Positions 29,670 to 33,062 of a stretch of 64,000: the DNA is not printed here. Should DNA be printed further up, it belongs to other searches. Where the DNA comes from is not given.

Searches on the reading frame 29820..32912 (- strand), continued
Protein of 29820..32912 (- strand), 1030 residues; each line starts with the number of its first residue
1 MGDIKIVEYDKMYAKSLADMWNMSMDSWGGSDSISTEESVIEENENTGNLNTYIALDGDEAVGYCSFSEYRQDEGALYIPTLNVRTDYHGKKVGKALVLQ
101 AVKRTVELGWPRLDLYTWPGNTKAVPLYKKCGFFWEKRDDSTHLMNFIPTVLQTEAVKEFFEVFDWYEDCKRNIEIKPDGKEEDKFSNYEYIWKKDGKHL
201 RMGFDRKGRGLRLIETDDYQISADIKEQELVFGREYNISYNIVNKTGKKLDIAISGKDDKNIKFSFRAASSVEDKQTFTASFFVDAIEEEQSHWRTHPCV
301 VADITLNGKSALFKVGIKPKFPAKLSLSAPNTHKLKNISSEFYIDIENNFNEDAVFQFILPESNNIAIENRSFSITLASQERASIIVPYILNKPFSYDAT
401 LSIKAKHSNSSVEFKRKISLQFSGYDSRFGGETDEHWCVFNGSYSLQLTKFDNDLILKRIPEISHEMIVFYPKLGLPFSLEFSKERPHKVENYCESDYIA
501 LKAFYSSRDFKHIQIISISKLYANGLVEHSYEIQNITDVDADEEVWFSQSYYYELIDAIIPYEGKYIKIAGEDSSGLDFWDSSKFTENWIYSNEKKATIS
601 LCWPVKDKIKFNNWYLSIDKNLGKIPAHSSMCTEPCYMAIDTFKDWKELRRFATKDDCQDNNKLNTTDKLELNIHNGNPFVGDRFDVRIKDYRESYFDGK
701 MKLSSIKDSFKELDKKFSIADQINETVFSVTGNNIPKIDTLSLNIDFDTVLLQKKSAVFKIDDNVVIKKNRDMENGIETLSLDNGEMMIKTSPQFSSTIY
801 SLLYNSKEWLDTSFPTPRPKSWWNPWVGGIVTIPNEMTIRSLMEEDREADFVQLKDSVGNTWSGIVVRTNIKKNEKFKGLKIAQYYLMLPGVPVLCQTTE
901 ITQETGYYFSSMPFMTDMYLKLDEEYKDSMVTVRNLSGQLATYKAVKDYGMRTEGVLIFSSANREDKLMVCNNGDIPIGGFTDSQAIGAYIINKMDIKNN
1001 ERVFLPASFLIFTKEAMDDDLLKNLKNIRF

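Call 12: find_homologous_proteins(query=window:29820-32912:-, max_evalue=0.001)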
Query window:29820-32912:- (1030 aa): 1076 proteins with E <= 0.001 among 8000 candidates; the best 120 are listed.
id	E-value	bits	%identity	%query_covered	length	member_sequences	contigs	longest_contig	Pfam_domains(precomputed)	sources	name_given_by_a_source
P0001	0.0e+0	2376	100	100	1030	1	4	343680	PF13673.14,PF13508.14,PF00583.32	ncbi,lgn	-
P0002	0.0e+0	2112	88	100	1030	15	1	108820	PF13673.14,PF13302.14,PF13508.14,PF00583.32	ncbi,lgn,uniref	ncbi:GNAT family N-acetyltransferase [Proteiniborus sp.]|uniref:GNAT family N-acetyltransferase n=1 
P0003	0.0e+0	2026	84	100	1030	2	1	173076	PF13673.14,PF13302.14,PF13508.14,PF00583.32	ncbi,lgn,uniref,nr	ncbi:GCN5-related N-acetyltransferase [Proteiniborus sp. DW1]|uniref:GNAT family N-acetyltransferase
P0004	0.0e+0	2021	83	100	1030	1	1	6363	PF13673.14,PF13508.14,PF00583.32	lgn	-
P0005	0.0e+0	1974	81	100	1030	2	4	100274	PF13673.14,PF13508.14,PF00583.32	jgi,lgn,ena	-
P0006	0.0e+0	1660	67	100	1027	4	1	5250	PF13673.14,PF13508.14,PF00583.32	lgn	-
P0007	0.0e+0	1532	65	100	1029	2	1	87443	PF13673.14,PF13508.14,PF00583.32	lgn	-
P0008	0.0e+0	1119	47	100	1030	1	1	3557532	PF13673.14,PF13302.14,PF13508.14,PF00583.32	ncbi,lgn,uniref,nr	ncbi:hypothetical protein BBF96_04220 [Anoxybacter fermentans]|uniref:N-acetyltransferase domain-con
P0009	0.0e+0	1118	47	100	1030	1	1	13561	PF13673.14,PF13302.14,PF13508.14,PF00583.32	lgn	-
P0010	0.0e+0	1110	46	100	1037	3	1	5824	PF13673.14,PF13508.14,PF00583.32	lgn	-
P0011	0.0e+0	1106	48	100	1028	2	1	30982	PF13673.14,PF13508.14,PF00583.32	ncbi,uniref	ncbi:GNAT family N-acetyltransferase [Dethiothermospora halolimnae]|uniref:GNAT family N-acetyltrans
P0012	0.0e+0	1106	46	100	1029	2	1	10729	PF13302.14,PF13508.14,PF00583.32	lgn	-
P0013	0.0e+0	1094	47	100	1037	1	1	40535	PF13673.14,PF13508.14,PF00583.32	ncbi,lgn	-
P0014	0.0e+0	1065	46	100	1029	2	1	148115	PF13673.14,PF13302.14,PF13508.14,PF00583.32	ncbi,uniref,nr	ncbi:GNAT family N-acetyltransferase [Sporosalibacterium faouarense]|uniref:GNAT family N-acetyltran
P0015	0.0e+0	1051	46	100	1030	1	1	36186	PF13673.14,PF13508.14,PF00583.32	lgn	-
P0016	0.0e+0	1051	45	100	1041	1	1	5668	PF13673.14,PF13508.14,PF00583.32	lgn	-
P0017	0.0e+0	1040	47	100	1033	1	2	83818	PF13673.14,PF13508.14,PF00583.32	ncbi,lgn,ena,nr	ncbi:MAG: GNAT family N-acetyltransferase [Halanaerobiales bacterium]|nr:GNAT family N-acetyltransfe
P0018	0.0e+0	1033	46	100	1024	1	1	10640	PF13673.14,PF13302.14,PF13508.14,PF00583.32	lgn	-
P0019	0.0e+0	1032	45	100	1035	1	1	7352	PF13508.14,PF00583.32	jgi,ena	-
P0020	0.0e+0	1024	45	100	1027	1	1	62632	PF13673.14,PF13302.14,PF13508.14,PF00583.32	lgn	-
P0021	0.0e+0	1020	44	100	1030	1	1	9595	PF13673.14,PF13508.14,PF00583.32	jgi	jgi:ribosomal protein S18 acetylase RimI-like enzyme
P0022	0.0e+0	1020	44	100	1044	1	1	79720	PF13673.14,PF13508.14,PF00583.32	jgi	jgi:ribosomal protein S18 acetylase RimI-like enzyme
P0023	0.0e+0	1013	44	100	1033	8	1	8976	PF13673.14,PF13302.14,PF13508.14,PF00583.32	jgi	jgi:RimJ/RimL family protein N-acetyltransferase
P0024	0.0e+0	1013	45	100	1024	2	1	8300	PF13673.14,PF13508.14,PF00583.32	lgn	-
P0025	2.1e-298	1011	45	100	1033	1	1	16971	PF13673.14,PF13508.14,PF00583.32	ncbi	-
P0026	4.7e-298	1010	45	100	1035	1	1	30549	PF13302.14,PF13508.14,PF00583.32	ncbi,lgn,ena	-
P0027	3.8e-297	1007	45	100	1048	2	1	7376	PF13673.14,PF13508.14,PF00583.32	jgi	-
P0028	1.1e-293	995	44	100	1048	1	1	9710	PF13673.14,PF13508.14,PF00583.32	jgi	jgi:ribosomal protein S18 acetylase RimI-like enzyme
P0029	1.3e-293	995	43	100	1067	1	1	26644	PF13508.14,PF00583.32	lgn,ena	-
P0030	1.5e-292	992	43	96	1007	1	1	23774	PF13673.14,PF13302.14,PF13508.14,PF00583.32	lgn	-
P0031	1.8e-291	988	44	100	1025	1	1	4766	PF13673.14,PF13302.14,PF13508.14,PF00583.32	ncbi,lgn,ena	-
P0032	3.5e-290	984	43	100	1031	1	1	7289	PF13673.14,PF13508.14,PF00583.32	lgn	-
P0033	2.2e-288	978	43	100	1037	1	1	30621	PF13673.14,PF13508.14,PF00583.32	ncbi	-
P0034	7.0e-287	973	42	100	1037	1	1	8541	PF13673.14,PF13508.14,PF00583.32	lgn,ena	-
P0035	2.2e-286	971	42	100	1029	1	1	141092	PF13673.14,PF13508.14,PF00583.32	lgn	-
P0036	1.7e-285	968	41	100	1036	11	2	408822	PF13302.14,PF13508.14,PF00583.32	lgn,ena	-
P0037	5.4e-284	963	43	100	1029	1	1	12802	PF13673.14,PF13302.14,PF13508.14,PF00583.32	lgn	-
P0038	3.2e-283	961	42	100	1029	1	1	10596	PF13673.14,PF13508.14,PF00583.32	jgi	jgi:ribosomal protein S18 acetylase RimI-like enzyme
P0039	3.3e-282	957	42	100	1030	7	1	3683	PF13673.14,PF13508.14,PF00583.32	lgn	-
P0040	8.7e-282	956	43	100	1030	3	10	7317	PF13673.14,PF13302.14,PF13508.14,PF00583.32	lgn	-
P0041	2.1e-280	951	43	99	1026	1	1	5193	PF13508.14,PF00583.32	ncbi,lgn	ncbi:MAG: GNAT family N-acetyltransferase [Bacillota bacterium]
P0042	1.4e-279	949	42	100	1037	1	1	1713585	PF13673.14,PF13508.14,PF00583.32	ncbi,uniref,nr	ncbi:GNAT family N-acetyltransferase [Oceanirhabdus seepicola]|uniref:GNAT family N-acetyltransferas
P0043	6.6e-279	946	43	100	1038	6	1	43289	PF13673.14,PF13508.14,PF00583.32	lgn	-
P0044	6.8e-279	946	42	100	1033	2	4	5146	PF13673.14,PF13302.14,PF13508.14,PF00583.32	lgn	-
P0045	3.1e-278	944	42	100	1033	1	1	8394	PF13673.14,PF13508.14,PF00583.32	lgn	-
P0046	5.0e-277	940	42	100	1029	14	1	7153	PF13673.14,PF13302.14,PF13508.14,PF00583.32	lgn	-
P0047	7.5e-276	936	42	100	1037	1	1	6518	PF13673.14,PF13508.14,PF00583.32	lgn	-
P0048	9.9e-276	936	42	100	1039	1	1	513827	PF13673.14,PF13508.14,PF00583.32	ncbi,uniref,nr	ncbi:GNAT family N-acetyltransferase [Fictibacillus nanhaiensis]|uniref:GNAT family N-acetyltransfer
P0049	8.2e-275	933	42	100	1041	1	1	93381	PF13673.14,PF13508.14,PF00583.32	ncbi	-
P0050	8.4e-275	933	42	100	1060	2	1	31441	PF13673.14,PF13302.14,PF13508.14,PF00583.32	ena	-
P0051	1.1e-274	932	43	100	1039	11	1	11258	PF13673.14,PF13508.14,PF00583.32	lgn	-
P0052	1.2e-274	932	43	100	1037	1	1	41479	PF13673.14,PF13302.14,PF13508.14,PF00583.32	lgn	-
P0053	2.1e-274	931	42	100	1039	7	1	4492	PF13673.14,PF13508.14,PF00583.32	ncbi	-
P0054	4.8e-274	930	41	100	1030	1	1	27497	PF13673.14,PF13508.14,PF00583.32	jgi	jgi:ribosomal protein S18 acetylase RimI-like enzyme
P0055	8.6e-274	929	42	100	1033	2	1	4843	PF13508.14,PF00583.32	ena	-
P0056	1.4e-273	929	42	100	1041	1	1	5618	PF13673.14,PF13508.14,PF00583.32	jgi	jgi:ribosomal protein S18 acetylase RimI-like enzyme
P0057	2.1e-273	928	42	100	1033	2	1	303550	PF13673.14,PF13302.14,PF13508.14,PF00583.32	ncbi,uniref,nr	ncbi:GNAT family N-acetyltransferase [Rossellomorea sp. BNER]|uniref:GNAT family N-acetyltransferase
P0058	6.6e-273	927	41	100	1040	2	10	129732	PF13673.14,PF13508.14,PF00583.32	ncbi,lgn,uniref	ncbi:N-acetyltransferase family protein [Brevibacillus sp. 179-C9.3 HS]|uniref:GNAT family N-acetylt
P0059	1.1e-272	926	43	100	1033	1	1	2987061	PF13673.14,PF13302.14,PF13508.14,PF00583.32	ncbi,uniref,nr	ncbi:GNAT family N-acetyltransferase [Pseudalkalibacillus berkeleyi]|uniref:GNAT family N-acetyltran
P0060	1.3e-272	925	43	100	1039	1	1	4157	PF13673.14,PF13508.14,PF00583.32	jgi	jgi:ribosomal protein S18 acetylase RimI-like enzyme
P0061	3.7e-272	924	41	100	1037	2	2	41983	PF13508.14,PF00583.32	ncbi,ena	-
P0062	4.8e-272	924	41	100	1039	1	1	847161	PF13673.14,PF13302.14,PF13508.14,PF00583.32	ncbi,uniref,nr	ncbi:hypothetical protein AWM68_01445 [Fictibacillus phosphorivorans]|uniref:N-acetyltransferase dom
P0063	5.5e-272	923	41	100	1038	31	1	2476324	PF13673.14,PF13508.14,PF00583.32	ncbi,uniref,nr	ncbi:GNAT family N-acetyltransferase [Bacillus sp. E(2018)]|uniref:GNAT family N-acetyltransferase n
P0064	5.5e-272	923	42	100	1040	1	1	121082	PF13673.14,PF13508.14,PF00583.32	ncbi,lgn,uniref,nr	ncbi:GNAT family N-acetyltransferase [Fictibacillus phosphorivorans]|uniref:GNAT family N-acetyltran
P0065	9.2e-272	923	42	100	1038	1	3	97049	PF13673.14,PF13480.14,PF13508.14,PF00583.32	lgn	-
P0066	1.3e-271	922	41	100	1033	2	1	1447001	PF13673.14,PF13302.14,PF13508.14,PF00583.32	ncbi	-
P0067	2.5e-271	921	42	100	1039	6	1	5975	PF13673.14,PF13508.14,PF00583.32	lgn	-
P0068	9.4e-271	919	42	100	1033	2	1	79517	PF13673.14,PF13508.14,PF00583.32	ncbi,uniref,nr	ncbi:GNAT family N-acetyltransferase [Pseudalkalibacillus decolorationis]|uniref:GNAT family N-acety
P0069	1.7e-270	919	41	100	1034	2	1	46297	PF13673.14,PF13508.14,PF00583.32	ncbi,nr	ncbi:MAG: GNAT family N-acetyltransferase [Halanaerobiales bacterium]|nr:GNAT family N-acetyltransfe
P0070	4.8e-270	917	43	100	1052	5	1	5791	PF13508.14,PF00583.32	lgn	-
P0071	2.2e-269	915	41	100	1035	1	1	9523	PF13508.14,PF00583.32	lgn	-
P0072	2.3e-269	915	41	100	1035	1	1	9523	PF13673.14,PF13508.14,PF00583.32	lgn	-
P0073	4.2e-269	914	41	100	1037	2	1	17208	PF13673.14,PF13508.14,PF00583.32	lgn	-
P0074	1.3e-267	909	42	100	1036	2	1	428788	PF13673.14,PF13302.14,PF13508.14,PF00583.32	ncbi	-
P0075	2.0e-267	908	42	100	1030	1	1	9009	PF13302.14,PF13508.14,PF00583.32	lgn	-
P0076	2.4e-267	908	42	100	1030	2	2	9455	PF13302.14,PF13508.14,PF00583.32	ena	-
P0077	2.6e-267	908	41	100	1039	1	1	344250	PF13673.14,PF13508.14,PF00583.32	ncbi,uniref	ncbi:N-acetyltransferase family protein [Brevibacillus sp. NRS-1366]|uniref:GNAT family N-acetyltran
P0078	3.1e-267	908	41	100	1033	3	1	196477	PF13673.14,PF13302.14,PF13508.14,PF00583.32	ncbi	-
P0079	3.1e-267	908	41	100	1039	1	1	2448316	PF13673.14,PF13508.14,PF00583.32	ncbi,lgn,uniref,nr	ncbi:GNAT family N-acetyltransferase [Paenibacillus sp. L3-i20]|uniref:GNAT family N-acetyltransfera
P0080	1.5e-266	906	42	100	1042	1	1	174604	PF13673.14,PF13508.14,PF00583.32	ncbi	-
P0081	1.5e-266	905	41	100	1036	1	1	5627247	PF13673.14,PF13508.14,PF00583.32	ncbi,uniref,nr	ncbi:GNAT family N-acetyltransferase [Brevibacillus ruminantium]|uniref:GNAT family N-acetyltransfer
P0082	2.7e-266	905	42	100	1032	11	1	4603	PF13673.14,PF13508.14,PF00583.32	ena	-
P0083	3.9e-266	904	42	100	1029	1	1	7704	PF13673.14,PF13302.14,PF13508.14,PF00583.32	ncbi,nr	ncbi:MAG TPA: GNAT family N-acetyltransferase [Bacillales bacterium]|nr:GNAT family N-acetyltransfer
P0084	4.5e-266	904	41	100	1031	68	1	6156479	PF13673.14,PF13508.14,PF00583.32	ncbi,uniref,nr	ncbi:GNAT family N-acetyltransferase [Brevibacillus brevis]|uniref:GNAT family N-acetyltransferase n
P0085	5.2e-266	904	40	100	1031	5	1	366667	PF13673.14,PF13508.14,PF00583.32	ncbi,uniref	ncbi:GNAT family N-acetyltransferase [Brevibacillus sp. NPDC003359]|uniref:GNAT family N-acetyltrans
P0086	7.0e-266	903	40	100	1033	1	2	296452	PF13673.14,PF13508.14,PF00583.32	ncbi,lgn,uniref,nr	ncbi:GNAT family N-acetyltransferase [Alkaliphilus hydrothermalis]|uniref:Ribosomal protein S18 acet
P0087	7.5e-266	903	41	100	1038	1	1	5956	PF13673.14,PF13508.14,PF00583.32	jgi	jgi:ribosomal protein S18 acetylase RimI-like enzyme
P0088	7.7e-266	903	41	100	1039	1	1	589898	PF13673.14,PF13508.14,PF00583.32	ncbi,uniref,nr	ncbi:GNAT family N-acetyltransferase [Brevibacillus daliensis]|uniref:GNAT family N-acetyltransferas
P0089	8.6e-266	903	40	100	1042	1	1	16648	PF13673.14,PF13508.14,PF00583.32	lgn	-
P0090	1.1e-265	903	42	100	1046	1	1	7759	PF13673.14,PF13508.14,PF00583.32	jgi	jgi:GNAT superfamily N-acetyltransferase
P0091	1.2e-265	903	41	100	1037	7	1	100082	PF13673.14,PF13302.14,PF13508.14,PF00583.32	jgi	jgi:ribosomal protein S18 acetylase RimI-like enzyme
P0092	1.5e-265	902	41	100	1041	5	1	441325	PF13673.14,PF13302.14,PF13508.14,PF00583.32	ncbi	-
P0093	1.6e-265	902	41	100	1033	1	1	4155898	PF13673.14,PF13508.14,PF00583.32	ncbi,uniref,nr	ncbi:GNAT family N-acetyltransferase [Alkalihalobacillus sp. AL-G]|uniref:GNAT family N-acetyltransf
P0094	1.7e-265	902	42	100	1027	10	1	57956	PF13673.14,PF13508.14,PF00583.32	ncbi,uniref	ncbi:GNAT family N-acetyltransferase [Neobacillus sp. NPDC093127]|uniref:GNAT family N-acetyltransfe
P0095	2.6e-265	901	40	100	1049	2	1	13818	PF13673.14,PF13302.14,PF13508.14,PF00583.32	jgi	-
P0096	1.1e-264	899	40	100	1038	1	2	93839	PF13673.14,PF13508.14,PF00583.32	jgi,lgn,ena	-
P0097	3.5e-264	898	40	100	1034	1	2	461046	PF13673.14,PF13508.14,PF00583.32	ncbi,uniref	ncbi:GNAT family N-acetyltransferase [Brevibacillus sp. SIMBA_040]|uniref:GNAT family N-acetyltransf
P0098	5.3e-264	897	41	100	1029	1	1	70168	PF13673.14,PF13302.14,PF13508.14,PF00583.32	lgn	-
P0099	7.7e-264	896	40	100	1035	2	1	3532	PF13673.14,PF13508.14,PF00583.32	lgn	-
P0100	1.2e-263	896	40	100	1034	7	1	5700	PF13673.14,PF13508.14,PF00583.32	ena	-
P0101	8.3e-263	893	41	100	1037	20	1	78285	PF13673.14,PF13508.14,PF00583.32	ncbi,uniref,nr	ncbi:GNAT family N-acetyltransferase [Brevibacillus panacihumi]|uniref:GNAT family N-acetyltransfera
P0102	9.0e-263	893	41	100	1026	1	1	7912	PF13673.14,PF13508.14,PF00583.32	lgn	-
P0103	1.3e-262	892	40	100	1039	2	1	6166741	PF13673.14,PF13508.14,PF00583.32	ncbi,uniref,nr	ncbi:GNAT family N-acetyltransferase [Brevibacillus choshinensis]|uniref:GNAT family N-acetyltransfe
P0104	1.5e-262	892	42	100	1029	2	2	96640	PF13673.14,PF13508.14,PF00583.32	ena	-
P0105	1.7e-262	892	40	100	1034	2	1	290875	PF13673.14,PF13508.14,PF00583.32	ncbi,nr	ncbi:GNAT family N-acetyltransferase [Falsibacillus albus]|nr:GNAT family N-acetyltransferase [Falsi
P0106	1.9e-262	892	40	100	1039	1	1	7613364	PF13673.14,PF13508.14,PF00583.32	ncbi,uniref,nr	ncbi:GNAT family N-acetyltransferase [Paenibacillus spongiae]|uniref:GNAT family N-acetyltransferase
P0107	2.9e-262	891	41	100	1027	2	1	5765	PF13673.14,PF13508.14,PF00583.32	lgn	-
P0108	3.3e-262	891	41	100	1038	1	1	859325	PF13673.14,PF13508.14,PF00583.32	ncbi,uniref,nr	ncbi:GNAT family N-acetyltransferase [Paenibacillus sp. GSMTC-2017]|uniref:GNAT family N-acetyltrans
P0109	5.9e-262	890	40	100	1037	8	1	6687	PF13673.14,PF13508.14,PF00583.32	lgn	-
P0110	5.9e-262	890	41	100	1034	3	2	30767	PF13673.14,PF13508.14,PF00583.32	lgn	-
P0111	8.8e-262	890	40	100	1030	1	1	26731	PF13673.14,PF13508.14,PF00583.32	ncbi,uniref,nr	ncbi:GNAT family N-acetyltransferase [Ornithinibacillus californiensis]|uniref:GNAT family N-acetylt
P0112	9.0e-262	890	41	100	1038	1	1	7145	PF13508.14,PF00583.32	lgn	-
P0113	1.2e-261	889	40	100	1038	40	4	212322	PF13673.14,PF13508.14,PF00583.32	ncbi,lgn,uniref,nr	ncbi:GNAT family N-acetyltransferase [Brevibacillus borstelensis]|uniref:GNAT family N-acetyltransfe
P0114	2.0e-261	888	42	100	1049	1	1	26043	PF13673.14,PF13508.14,PF00583.32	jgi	-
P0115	2.8e-261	888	40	100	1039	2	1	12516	PF13673.14,PF13508.14,PF00583.32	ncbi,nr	ncbi:MAG: family N-acetyltransferase [Brevibacillus sp.]|nr:family N-acetyltransferase [Brevibacillu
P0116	6.2e-261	887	38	100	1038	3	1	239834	PF13673.14,PF13302.14,PF13508.14,PF00583.32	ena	-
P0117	6.8e-261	887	42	100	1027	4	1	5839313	PF13673.14,PF13508.14,PF00583.32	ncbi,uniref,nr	ncbi:GNAT family N-acetyltransferase [Neobacillus mesonae]|uniref:N-acetyltransferase domain-contain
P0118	7.8e-261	887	41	100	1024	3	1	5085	PF13673.14,PF13302.14,PF13508.14,PF00583.32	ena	-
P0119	1.1e-260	886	41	100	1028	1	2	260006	PF00583.32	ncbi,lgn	-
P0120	2.4e-260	885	41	100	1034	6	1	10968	PF13673.14,PF13302.14,PF13508.14,PF00583.32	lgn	-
